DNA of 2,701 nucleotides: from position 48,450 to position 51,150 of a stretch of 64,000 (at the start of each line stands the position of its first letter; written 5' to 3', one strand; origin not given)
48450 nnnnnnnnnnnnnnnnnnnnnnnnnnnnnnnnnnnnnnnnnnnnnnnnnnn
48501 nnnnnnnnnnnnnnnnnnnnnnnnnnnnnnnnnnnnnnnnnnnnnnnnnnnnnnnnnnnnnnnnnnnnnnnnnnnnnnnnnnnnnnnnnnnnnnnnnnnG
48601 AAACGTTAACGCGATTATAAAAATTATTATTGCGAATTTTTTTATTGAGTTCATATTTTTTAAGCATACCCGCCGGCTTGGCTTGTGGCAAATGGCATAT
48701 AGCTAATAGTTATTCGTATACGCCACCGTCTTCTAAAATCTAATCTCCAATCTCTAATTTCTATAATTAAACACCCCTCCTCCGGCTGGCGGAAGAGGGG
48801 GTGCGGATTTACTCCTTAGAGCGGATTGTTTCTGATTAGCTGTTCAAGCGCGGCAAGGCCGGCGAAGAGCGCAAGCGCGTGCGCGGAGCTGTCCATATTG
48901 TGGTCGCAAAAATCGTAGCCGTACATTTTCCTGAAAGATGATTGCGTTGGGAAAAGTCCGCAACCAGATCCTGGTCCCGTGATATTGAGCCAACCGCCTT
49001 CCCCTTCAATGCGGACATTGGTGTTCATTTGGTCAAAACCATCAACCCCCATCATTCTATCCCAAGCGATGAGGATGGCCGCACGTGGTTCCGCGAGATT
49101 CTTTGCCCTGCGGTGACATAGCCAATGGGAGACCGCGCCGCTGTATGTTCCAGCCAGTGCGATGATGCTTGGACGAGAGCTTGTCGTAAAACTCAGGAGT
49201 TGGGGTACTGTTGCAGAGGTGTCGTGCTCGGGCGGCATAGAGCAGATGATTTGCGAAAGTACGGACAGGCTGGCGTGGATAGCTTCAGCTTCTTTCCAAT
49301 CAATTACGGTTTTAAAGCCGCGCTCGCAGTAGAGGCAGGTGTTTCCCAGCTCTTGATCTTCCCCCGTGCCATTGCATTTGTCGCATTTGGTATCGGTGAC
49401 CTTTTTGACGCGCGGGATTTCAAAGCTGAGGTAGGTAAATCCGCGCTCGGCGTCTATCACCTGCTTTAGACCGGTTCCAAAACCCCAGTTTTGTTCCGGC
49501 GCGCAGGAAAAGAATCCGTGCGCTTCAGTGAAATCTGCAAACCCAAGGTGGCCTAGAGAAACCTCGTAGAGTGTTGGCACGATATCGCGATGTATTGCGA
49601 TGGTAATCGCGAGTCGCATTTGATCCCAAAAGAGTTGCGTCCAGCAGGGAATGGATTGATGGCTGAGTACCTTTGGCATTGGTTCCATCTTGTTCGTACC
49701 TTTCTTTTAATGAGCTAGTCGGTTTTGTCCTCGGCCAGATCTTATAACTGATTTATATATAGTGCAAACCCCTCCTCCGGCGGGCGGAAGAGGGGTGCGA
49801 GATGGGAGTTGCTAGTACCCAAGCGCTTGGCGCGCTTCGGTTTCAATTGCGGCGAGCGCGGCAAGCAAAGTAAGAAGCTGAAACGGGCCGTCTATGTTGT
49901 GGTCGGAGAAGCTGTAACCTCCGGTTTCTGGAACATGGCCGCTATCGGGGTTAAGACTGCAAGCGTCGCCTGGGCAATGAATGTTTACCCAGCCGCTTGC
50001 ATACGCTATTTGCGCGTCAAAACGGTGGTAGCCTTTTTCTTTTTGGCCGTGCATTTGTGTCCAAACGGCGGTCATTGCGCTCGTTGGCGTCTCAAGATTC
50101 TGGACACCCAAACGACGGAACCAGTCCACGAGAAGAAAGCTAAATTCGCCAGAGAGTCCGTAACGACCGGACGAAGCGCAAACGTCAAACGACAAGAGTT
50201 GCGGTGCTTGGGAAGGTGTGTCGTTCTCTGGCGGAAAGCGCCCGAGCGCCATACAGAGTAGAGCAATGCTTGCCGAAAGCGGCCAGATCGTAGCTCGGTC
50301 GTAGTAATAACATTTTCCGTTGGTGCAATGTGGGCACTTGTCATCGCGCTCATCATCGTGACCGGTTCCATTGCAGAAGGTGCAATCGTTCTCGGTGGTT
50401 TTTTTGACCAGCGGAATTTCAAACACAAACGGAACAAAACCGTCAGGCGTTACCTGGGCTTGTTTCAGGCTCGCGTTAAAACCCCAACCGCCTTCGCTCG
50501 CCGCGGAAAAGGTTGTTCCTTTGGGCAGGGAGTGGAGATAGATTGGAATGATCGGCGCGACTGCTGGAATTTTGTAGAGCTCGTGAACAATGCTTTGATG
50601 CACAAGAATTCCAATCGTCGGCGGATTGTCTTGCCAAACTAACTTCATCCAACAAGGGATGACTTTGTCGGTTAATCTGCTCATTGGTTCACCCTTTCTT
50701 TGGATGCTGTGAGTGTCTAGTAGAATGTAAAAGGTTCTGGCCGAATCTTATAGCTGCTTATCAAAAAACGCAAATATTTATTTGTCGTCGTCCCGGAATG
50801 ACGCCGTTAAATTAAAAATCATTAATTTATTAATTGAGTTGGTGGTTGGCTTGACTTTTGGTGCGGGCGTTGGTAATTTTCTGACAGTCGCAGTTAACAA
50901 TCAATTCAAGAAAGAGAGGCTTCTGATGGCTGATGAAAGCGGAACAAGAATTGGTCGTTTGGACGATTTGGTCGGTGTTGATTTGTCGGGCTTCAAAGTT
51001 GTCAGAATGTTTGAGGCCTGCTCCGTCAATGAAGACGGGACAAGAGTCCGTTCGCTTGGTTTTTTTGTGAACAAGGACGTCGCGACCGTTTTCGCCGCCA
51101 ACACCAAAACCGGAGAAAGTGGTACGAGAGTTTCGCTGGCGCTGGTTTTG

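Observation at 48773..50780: Tandemly duplicated ~1-kb unit (leader + gene + identical terminator) encoding diverged paralogs with a DnaJ-type CxxCxGxG zinc-finger motif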

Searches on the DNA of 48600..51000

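Call 73: search_rna_families(source=window, start=48600, end=51000, threshold=evalue, max_evalue=1)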
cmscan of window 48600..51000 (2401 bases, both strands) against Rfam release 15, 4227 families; matches with E-value up to 1: 0.
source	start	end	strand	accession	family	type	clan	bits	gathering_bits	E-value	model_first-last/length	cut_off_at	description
